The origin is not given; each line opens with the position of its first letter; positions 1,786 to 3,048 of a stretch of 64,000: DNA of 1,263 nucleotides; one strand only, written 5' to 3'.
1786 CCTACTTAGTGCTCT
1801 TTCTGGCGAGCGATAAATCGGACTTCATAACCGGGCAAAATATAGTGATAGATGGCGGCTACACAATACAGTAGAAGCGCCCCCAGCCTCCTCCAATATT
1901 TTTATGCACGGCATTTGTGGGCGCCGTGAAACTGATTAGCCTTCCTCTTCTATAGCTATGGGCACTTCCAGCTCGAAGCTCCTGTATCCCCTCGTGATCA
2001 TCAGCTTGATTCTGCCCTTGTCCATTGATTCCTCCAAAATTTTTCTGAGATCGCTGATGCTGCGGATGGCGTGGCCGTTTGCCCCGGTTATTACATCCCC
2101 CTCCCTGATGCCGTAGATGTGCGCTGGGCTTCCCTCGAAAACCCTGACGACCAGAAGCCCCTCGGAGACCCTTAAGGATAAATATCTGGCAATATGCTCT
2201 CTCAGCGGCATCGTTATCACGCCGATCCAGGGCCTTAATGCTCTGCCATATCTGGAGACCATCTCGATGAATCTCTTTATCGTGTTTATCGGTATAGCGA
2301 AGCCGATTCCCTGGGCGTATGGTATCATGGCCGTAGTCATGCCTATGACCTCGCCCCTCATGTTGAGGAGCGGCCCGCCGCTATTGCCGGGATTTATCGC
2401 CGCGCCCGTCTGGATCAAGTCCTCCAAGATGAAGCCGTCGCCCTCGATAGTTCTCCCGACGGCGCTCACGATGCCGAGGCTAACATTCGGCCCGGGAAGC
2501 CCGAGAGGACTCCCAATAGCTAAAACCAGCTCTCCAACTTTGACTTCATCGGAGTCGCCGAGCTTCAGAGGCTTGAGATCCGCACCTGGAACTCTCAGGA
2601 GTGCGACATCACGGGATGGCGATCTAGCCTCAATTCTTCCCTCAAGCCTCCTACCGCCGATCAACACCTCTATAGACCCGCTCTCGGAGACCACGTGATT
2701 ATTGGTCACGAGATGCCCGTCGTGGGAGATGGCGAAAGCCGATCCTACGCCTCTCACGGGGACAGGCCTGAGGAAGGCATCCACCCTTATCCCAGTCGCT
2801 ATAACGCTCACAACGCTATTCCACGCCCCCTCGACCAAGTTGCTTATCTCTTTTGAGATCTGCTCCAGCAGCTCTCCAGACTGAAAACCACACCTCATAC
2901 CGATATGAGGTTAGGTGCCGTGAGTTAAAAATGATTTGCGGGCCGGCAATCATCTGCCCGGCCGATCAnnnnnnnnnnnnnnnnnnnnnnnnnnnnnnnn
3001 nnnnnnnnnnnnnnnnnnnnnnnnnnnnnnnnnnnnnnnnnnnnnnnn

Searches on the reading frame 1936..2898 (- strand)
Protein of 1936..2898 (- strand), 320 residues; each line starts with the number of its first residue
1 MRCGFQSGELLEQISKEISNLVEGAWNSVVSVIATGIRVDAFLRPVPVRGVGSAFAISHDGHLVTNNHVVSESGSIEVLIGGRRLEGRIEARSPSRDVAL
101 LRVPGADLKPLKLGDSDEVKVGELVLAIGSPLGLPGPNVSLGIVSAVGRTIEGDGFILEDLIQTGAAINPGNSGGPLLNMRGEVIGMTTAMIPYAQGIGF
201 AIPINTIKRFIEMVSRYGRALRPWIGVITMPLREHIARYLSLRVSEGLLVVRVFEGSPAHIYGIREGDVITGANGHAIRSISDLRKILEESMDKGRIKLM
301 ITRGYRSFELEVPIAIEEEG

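Call 3: search_protein_families(library=pfam, proteins=[window:1936-2898:-], max_evalue=0.01)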
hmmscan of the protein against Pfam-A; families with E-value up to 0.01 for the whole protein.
window:1936-2898:- (320 aa): 5 families
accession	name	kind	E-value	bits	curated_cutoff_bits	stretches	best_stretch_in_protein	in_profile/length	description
PF13365.12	Trypsin_2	-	1.5e-34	120.3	27.6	1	52-187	1-144/144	Trypsin-like peptidase domain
PF00089.32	Trypsin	-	5.9e-17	62.7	20.6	1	54-211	29-220/220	Trypsin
PF17820.7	PDZ_6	-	3.7e-10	39.8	27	1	250-299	2-50/54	PDZ domain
PF13180.12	PDZ_2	-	8.7e-08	32.8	27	1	243-313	12-79/80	PDZ domain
PF00595.29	PDZ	-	8.1e-07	29.8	23.2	1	245-301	24-80/81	PDZ domain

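Call 4: search_protein_families(library=ncbifam, proteins=[window:1936-2898:-], max_evalue=0.01)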
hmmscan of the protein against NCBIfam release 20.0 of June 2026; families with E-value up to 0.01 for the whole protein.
window:1936-2898:- (320 aa): 15 families
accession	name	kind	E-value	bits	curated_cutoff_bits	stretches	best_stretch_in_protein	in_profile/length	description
TIGR02037.1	degP_htrA_DO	subfamily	1e-76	258.7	416.2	1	48-315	58-328/434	Do family serine endopeptidase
NF041521.1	HhoA_HhoB_HtrA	equivalog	1.6e-69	234.8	450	1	48-313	55-330/335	HhoA/HhoB/HtrA family serine endopeptidase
NF047968.1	SerProtHtrA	equivalog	7.7e-68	229.5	470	1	19-312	56-355/357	serine protease HtrA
NF008189.1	PRK10942.1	equivalog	1.4e-50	172.1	720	1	51-312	114-379/477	serine endoprotease DegP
NF007526.1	PRK10139.1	equivalog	7.4e-48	163.4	756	1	46-313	87-358/456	serine endoprotease DegQ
TIGR02038.1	protease_degS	equivalog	3.6e-46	157.9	422.95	1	21-318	50-348/351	outer membrane-stress sensor serine endopeptidase DegS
NF040960.1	MamE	equivalog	3.5e-40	138.2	800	2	48-212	120-291/659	magnetosome formation protease MamE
NF050055.1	SerProtHtrAMycob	equivalog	5.1e-40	137.8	800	1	51-274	228-458/502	serine protease HtrA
NF008147.1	PRK10898.1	equivalog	6.3e-40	137.4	408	1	27-314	56-347/352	outer membrane-stress sensor serine endopeptidase DegS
NF053637.1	SerProtHtrAspr2045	equivalog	7.8e-38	130.4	650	1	61-300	117-372/394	serine protease HtrA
NF033740.0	MarP_fam_protase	equivalog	1.3e-20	73.8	250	1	51-214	212-377/390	MarP family serine protease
NF040961.1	MamO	equivalog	2.9e-13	49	800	1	19-210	76-263/648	magnetosome protein MamO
NF041199.1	trx7_PDZ_seleno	equivalog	2.4e-08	33.3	300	1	240-312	197-270/390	Trx7/PDZ domain-containing (seleno)protein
TIGR02860.1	spore_IV_B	equivalog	7.6e-05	21.8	305.25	1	257-313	124-180/402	SpoIVB peptidase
NF041616.1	T2SS_C_SYNERG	exception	0.00033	20.1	200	1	245-310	226-291/296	type II secretion system protein GspC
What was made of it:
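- On Classical two-component system: Neither domain appears in either protein (calls 3, 4).
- On HtrA/DegP serine proteases (downstream gene): TIGR02037 matches at E 1e-76 but below its cut-off (call 4).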
